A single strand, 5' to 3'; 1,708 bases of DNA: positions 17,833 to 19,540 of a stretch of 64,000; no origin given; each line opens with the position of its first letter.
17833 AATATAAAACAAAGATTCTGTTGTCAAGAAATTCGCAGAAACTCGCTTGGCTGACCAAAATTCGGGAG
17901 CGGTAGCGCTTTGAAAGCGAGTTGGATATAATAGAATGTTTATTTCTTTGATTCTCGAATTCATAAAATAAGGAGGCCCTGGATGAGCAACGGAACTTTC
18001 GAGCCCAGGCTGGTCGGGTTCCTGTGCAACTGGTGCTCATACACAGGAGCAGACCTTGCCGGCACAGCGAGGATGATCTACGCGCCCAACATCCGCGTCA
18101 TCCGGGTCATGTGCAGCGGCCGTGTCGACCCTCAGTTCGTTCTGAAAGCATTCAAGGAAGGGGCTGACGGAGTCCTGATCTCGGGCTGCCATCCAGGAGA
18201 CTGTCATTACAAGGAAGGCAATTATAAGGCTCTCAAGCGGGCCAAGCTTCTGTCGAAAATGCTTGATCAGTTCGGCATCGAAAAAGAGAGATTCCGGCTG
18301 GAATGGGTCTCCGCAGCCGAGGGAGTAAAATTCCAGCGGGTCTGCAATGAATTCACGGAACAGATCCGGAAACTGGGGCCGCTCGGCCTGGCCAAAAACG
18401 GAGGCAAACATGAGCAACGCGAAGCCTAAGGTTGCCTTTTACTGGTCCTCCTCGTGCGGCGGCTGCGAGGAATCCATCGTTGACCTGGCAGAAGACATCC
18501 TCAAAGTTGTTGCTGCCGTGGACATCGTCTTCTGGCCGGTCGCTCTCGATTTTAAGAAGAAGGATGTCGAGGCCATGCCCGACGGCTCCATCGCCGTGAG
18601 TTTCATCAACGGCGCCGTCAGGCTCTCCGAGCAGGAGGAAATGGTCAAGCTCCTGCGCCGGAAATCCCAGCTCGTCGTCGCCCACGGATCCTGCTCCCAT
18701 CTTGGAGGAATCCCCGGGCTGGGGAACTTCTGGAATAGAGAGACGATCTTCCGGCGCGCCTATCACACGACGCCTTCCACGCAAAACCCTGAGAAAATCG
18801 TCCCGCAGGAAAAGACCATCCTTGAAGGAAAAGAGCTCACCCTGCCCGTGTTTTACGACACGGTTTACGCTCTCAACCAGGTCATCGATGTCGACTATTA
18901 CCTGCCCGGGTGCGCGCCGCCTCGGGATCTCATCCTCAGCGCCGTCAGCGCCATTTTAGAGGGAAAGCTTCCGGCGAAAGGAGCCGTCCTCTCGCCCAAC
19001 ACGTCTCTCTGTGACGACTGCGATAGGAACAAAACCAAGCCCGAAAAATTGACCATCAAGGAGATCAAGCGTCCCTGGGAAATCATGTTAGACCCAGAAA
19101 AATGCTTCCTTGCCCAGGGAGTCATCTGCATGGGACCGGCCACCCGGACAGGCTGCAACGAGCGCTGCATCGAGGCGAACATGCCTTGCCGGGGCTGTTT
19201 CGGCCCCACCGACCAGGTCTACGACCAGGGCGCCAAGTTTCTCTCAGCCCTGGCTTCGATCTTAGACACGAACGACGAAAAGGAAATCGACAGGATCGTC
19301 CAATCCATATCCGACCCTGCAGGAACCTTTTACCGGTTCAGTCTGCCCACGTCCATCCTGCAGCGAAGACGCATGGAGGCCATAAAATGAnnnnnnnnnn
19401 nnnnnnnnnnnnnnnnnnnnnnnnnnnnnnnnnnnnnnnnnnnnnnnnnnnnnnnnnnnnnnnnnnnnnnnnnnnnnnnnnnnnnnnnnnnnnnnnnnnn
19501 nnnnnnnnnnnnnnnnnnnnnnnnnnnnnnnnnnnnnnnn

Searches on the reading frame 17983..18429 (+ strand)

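Call 9: search_protein_families(library=pfam, proteins=[window:17983-18429:+], max_evalue=0.01)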
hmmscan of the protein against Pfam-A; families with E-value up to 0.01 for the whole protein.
window:17983-18429:+ (148 aa): 1 family
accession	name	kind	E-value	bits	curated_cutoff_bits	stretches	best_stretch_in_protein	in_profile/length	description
PF02662.21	FlpD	-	8.2e-57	191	22.3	1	11-132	2-123/123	Methyl-viologen-reducing hydrogenase, delta subunit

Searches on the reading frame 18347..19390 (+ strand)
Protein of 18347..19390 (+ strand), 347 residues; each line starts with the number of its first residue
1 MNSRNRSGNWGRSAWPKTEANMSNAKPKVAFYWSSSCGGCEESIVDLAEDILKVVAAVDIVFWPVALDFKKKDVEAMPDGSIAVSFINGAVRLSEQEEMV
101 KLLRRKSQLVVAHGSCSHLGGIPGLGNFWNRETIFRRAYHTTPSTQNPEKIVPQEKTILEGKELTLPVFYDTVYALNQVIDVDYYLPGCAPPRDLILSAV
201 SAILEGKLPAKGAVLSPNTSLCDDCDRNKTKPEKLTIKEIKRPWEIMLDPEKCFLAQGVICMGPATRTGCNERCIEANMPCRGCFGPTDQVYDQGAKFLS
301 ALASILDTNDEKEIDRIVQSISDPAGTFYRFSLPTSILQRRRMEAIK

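Call 9: search_protein_families(library=pfam, proteins=[window:18347-19390:+], max_evalue=0.01)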
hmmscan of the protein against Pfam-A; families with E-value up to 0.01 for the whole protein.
window:18347-19390:+ (347 aa): 1 family
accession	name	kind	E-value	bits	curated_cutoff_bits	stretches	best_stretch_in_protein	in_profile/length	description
PF01058.29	Oxidored_q6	-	8.1e-20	71.3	27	1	37-202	1-127/128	NADH ubiquinone oxidoreductase, 20 Kd subunit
